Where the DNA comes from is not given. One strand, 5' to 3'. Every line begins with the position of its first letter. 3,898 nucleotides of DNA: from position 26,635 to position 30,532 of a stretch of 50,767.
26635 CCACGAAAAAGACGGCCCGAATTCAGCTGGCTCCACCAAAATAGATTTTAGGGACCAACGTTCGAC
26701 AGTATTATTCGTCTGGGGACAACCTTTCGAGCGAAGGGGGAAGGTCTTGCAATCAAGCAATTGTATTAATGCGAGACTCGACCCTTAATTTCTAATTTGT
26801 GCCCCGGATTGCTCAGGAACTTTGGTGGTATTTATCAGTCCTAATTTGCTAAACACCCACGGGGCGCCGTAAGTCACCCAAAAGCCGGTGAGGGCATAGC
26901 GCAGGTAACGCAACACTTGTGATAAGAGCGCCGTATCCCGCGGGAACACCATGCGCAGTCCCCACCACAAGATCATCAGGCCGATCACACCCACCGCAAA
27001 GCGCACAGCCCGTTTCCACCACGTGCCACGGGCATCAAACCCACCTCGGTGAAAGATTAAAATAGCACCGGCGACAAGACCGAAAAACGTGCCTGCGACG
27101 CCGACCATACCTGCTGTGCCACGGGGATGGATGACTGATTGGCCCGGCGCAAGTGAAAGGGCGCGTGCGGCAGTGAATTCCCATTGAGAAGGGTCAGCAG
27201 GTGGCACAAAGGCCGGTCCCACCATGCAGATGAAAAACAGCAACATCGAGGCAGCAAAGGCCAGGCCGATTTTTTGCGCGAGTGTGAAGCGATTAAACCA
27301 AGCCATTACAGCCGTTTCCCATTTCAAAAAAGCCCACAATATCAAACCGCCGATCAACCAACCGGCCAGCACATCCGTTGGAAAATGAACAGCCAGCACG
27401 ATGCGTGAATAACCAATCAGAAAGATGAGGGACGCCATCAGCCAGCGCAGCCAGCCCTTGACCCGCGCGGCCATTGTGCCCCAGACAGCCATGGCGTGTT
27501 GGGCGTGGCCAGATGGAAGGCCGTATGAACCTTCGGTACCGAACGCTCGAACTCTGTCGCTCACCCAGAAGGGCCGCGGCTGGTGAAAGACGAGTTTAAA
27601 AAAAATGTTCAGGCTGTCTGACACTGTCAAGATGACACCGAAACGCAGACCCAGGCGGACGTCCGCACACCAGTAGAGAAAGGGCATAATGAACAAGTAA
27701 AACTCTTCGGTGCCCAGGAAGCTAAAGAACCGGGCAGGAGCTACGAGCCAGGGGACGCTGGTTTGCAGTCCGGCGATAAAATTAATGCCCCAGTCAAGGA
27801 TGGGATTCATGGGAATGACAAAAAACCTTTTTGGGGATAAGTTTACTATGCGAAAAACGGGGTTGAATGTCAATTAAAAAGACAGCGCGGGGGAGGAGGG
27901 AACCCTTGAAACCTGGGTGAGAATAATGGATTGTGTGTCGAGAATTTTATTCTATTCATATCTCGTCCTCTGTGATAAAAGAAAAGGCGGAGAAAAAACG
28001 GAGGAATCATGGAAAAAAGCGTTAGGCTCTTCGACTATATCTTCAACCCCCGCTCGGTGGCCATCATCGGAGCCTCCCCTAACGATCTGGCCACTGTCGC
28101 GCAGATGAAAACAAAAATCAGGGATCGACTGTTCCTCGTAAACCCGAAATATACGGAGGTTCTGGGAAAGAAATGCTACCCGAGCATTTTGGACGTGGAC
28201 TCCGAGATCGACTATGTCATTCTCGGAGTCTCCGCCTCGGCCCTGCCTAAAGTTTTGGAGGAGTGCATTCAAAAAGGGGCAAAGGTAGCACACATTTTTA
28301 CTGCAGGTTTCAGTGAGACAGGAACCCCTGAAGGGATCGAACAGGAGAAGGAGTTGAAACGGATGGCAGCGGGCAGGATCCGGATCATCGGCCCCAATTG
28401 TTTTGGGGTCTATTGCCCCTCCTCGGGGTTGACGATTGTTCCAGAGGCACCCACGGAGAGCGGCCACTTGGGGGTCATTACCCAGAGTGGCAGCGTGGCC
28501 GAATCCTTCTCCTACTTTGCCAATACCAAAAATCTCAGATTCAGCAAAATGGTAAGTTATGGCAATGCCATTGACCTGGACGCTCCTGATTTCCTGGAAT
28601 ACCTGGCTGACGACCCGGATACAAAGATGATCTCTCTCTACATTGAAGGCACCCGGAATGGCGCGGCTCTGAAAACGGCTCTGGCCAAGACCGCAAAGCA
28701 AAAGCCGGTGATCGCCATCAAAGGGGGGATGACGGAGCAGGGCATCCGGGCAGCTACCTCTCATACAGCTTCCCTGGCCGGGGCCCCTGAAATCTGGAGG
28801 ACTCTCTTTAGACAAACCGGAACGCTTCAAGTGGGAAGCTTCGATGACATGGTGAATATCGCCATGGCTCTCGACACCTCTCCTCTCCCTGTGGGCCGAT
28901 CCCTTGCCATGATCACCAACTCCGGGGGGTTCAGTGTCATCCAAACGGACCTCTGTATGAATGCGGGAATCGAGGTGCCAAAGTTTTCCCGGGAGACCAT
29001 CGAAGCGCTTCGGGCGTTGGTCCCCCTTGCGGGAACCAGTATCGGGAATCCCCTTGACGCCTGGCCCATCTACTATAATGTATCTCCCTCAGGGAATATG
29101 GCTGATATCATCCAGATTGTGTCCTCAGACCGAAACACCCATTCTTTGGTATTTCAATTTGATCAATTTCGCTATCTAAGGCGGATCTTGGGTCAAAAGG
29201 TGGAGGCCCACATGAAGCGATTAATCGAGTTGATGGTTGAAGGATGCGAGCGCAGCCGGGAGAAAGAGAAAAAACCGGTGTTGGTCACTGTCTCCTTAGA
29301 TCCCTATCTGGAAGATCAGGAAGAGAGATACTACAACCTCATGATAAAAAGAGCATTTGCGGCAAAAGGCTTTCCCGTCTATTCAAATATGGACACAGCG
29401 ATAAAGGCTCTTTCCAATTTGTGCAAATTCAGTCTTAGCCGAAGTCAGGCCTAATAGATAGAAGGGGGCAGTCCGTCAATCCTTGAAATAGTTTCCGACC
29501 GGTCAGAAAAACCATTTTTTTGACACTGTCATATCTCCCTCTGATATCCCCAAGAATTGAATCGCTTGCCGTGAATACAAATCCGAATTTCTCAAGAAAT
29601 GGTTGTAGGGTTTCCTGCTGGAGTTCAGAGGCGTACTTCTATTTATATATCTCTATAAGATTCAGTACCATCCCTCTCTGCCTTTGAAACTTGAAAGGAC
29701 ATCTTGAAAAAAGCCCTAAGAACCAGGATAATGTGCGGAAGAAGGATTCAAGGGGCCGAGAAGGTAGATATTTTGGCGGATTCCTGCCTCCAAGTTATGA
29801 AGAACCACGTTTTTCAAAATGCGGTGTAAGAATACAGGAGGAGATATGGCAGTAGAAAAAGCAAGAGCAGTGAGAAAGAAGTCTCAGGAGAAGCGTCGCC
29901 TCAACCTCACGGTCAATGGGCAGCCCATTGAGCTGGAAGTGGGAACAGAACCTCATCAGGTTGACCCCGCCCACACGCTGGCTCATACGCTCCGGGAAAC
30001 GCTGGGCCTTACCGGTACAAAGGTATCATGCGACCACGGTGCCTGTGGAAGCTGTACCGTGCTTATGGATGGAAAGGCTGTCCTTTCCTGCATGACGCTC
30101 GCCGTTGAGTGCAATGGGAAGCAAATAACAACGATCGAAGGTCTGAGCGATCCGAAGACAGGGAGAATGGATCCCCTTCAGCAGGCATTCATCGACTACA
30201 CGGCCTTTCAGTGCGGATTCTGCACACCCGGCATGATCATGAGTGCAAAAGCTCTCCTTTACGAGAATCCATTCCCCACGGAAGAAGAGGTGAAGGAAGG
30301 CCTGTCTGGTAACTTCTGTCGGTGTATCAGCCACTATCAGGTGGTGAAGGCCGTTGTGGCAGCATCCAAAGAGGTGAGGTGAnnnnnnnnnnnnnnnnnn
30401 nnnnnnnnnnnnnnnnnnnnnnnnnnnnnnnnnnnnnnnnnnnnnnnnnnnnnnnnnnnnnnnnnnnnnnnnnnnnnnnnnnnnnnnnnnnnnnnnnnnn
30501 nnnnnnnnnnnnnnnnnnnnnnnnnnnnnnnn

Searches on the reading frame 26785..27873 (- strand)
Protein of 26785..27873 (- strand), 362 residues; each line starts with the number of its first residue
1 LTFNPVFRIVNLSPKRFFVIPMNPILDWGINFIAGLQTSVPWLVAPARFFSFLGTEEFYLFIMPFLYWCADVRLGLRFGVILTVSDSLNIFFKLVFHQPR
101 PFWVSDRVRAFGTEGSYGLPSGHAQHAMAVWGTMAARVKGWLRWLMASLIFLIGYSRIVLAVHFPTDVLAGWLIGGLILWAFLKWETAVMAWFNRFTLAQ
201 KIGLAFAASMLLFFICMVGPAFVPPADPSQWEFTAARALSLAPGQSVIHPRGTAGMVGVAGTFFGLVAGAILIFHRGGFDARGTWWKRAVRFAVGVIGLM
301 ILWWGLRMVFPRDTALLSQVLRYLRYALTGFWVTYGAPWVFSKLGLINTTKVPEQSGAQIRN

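Call 53: search_protein_families(library=ncbifam, proteins=[window:26785-27873:-])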
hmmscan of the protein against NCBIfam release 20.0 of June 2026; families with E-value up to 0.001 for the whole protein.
window:26785-27873:- (362 aa): 2 families
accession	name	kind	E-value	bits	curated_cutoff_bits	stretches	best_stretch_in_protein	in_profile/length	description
NF047884.1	UdeprDiPSep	equivalog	8.5e-12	45.3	250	1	88-179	88-180/188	undecaprenyl-diphosphatase SepP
NF007159.0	PRK09597.1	equivalog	0.00013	21.7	177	1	114-182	116-184/191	lipid A 1-phosphatase LpxE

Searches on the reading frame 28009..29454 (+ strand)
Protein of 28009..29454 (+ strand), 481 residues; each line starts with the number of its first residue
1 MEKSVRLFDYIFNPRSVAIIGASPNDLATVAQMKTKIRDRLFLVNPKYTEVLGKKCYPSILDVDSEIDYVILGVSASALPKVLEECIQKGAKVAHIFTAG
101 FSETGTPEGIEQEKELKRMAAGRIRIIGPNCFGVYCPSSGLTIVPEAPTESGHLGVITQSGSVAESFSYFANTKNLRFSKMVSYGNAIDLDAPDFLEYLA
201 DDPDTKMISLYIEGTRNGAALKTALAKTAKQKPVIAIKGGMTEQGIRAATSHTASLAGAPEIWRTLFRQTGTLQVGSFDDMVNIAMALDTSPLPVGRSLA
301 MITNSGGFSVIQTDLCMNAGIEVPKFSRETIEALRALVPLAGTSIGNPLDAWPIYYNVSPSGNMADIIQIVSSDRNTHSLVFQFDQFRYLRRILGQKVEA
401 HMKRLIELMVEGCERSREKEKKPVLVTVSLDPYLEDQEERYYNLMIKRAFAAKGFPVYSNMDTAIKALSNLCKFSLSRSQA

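Call 10: search_protein_families(library=pfam, proteins=[window:28009-29454:+])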
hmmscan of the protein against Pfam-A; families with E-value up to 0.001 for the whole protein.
window:28009-29454:+ (481 aa): 4 families
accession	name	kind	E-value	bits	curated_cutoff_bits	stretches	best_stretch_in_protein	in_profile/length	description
PF13607.11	Succ_CoA_lig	-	2.9e-46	157.1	27.4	1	152-288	2-138/138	Succinyl-CoA ligase like flavodoxin domain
PF13380.12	CoA_binding_2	-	5.8e-20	72.3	22.8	1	15-135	1-114/116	CoA binding domain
PF02629.25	CoA_binding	-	8.1e-10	39.8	22.3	1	14-100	3-97/97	CoA binding domain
PF19045.5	Ligase_CoA_2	-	0.00068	20.1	23.7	0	301-446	3-134/162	Ligase-CoA domain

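Call 53: search_protein_families(library=ncbifam, proteins=[window:28009-29454:+])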
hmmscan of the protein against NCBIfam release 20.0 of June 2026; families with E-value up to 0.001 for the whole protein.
window:28009-29454:+ (481 aa): 6 families
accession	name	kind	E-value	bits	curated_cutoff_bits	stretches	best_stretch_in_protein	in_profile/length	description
TIGR02717.1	AcCoA-syn-alpha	equivalog_domain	1.1e-97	327.5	567.15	1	9-474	2-446/447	acetate--CoA ligase alpha subunit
NF045494.1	AcCoALig_Archglob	equivalog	9.5e-85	285.3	1200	1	8-474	218-662/665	acetate--CoA ligase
NF045492.1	HydPropCoALig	equivalog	2.8e-63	214.4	1300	1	5-473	245-695/700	3-hydroxypropionate--CoA ligase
NF045493.1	HydDutCoALig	equivalog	4.8e-61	207.2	1300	1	11-350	6-352/698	4-hydroxybutyrate--CoA ligase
NF004230.0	PRK05678.1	equivalog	1.1e-11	44.5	336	1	74-243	73-239/291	succinate--CoA ligase subunit alpha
TIGR01019.1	sucCoAalpha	subfamily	1.3e-10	41.2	353.2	1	117-243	108-237/286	succinate--CoA ligase subunit alpha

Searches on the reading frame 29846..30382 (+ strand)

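Call 10: search_protein_families(library=pfam, proteins=[window:29846-30382:+])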
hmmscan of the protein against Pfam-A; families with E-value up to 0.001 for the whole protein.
window:29846-30382:+ (178 aa): 3 families
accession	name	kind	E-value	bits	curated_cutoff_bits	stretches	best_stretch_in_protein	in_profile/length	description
PF01799.25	Fer2_2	-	7.6e-29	100.1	30.3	1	96-170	1-74/75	[2Fe-2S] binding domain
PF13085.11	Fer2_3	-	7.3e-08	32.8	27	1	59-101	49-90/107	2Fe-2S iron-sulfur cluster binding domain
PF00111.32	Fer2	-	2.1e-06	28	21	1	39-84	12-74/77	2Fe-2S iron-sulfur cluster binding domain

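Call 53: search_protein_families(library=ncbifam, proteins=[window:29846-30382:+])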
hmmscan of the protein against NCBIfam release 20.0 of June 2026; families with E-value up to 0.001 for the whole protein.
window:29846-30382:+ (178 aa): 17 families
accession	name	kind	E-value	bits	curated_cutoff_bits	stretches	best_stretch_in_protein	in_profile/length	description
NF041020.1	glyceraldDH_gamma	equivalog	8.9e-57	191.2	290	1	12-177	6-162/164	glyceraldehyde dehydrogenase subunit gamma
TIGR03198.1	pucE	equivalog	1e-51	174.3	254.3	1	16-175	1-150/151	xanthine dehydrogenase subunit E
TIGR03193.1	4hydroxCoAred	equivalog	6.1e-49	165.7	257.8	1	20-173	3-147/148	4-hydroxybenzoyl-CoA reductase subunit gamma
NF043084.2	XdhC_XDHase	equivalog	7.6e-47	158.6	217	1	19-172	3-148/151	xanthine dehydrogenase subunit XdhC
NF045668.1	pterin_aldehy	equivalog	2.6e-44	151.6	1100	1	39-178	16-156/905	molybdopterin-dependent aldehyde oxidoreductase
NF008514.0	PRK11433.1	equivalog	3.2e-43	147.7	322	1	7-174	41-214/218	aldehyde dehydrogenase iron-sulfur subunit PaoA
TIGR03311.1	Se_dep_XDH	equivalog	2.1e-40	138.6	830.45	1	35-177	8-147/848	selenium-dependent xanthine dehydrogenase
NF007387.0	PRK09908.1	equivalog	1.2e-39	135.2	212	1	17-175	7-157/159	xanthine dehydrogenase iron sulfur-binding subunit XdhC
TIGR02963.1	xanthine_xdhA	equivalog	1.3e-34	119.6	467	1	36-174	12-158/468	xanthine dehydrogenase small subunit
TIGR02969.1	mam_aldehyde_ox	subfamily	1.6e-26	92.2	1912.3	1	37-171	15-158/1330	aldehyde oxidase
TIGR03313.1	Se_sel_red_Mo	hypoth_equivalog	6.5e-11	40.6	1101.9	1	54-175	26-146/951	molybdopterin-dependent oxidoreductase Mo/Fe-S-binding subunit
NF004616.0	PRK05950.1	subfamily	5.8e-07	28.9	228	1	58-101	54-96/238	succinate dehydrogenase iron-sulfur subunit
NF009226.0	PRK12576.1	equivalog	1.6e-05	24.4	344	1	59-101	57-101/317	succinate dehydrogenase/fumarate reductase iron-sulfur subunit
NF004898.0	PRK06259.1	equivalog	1.7e-05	23.7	385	1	59-87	49-77/488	fumarate reductase (CoM/CoB) subunit TfrB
TIGR00384.1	dhsB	subfamily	3.3e-05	23.5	88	1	59-101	46-88/222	succinate dehydrogenase and fumarate reductase iron-sulfur protein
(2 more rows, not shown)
